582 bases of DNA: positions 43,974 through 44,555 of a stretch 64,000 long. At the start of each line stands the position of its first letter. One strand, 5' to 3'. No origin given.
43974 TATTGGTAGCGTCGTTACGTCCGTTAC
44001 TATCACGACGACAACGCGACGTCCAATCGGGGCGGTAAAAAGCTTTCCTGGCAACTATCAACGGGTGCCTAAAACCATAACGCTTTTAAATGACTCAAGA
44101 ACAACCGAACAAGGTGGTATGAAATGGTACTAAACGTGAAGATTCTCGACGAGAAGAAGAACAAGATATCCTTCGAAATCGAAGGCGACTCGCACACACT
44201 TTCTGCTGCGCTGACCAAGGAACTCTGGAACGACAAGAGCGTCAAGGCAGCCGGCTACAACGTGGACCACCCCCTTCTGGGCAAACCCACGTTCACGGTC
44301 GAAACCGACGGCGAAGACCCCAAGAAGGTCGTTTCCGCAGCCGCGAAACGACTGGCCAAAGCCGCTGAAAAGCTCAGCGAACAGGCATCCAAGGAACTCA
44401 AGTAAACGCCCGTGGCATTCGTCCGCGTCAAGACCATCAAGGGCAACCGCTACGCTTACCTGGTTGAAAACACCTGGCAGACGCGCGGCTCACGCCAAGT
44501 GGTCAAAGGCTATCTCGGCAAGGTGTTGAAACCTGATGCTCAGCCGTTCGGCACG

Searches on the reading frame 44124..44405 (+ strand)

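Call 8: search_protein_families(library=pfam, proteins=[window:44124-44405:+], max_evalue=0.01)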
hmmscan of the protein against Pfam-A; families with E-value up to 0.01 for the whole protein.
window:44124-44405:+ (93 aa): 3 families
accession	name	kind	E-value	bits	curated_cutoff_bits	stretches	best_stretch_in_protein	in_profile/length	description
PF13656.11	RNA_pol_L_2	-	4.8e-18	65.1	27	1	15-86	2-74/75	RNA polymerase Rpb3/Rpb11 dimerisation domain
PF01193.29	RNA_pol_L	-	0.00011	22.3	24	1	17-79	2-72/74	RNA polymerase Rpb3/Rpb11 dimerisation domain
PF15809.10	STG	-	0.0053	17.3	27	1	47-90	3-46/236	Simian taste bud-specific gene product family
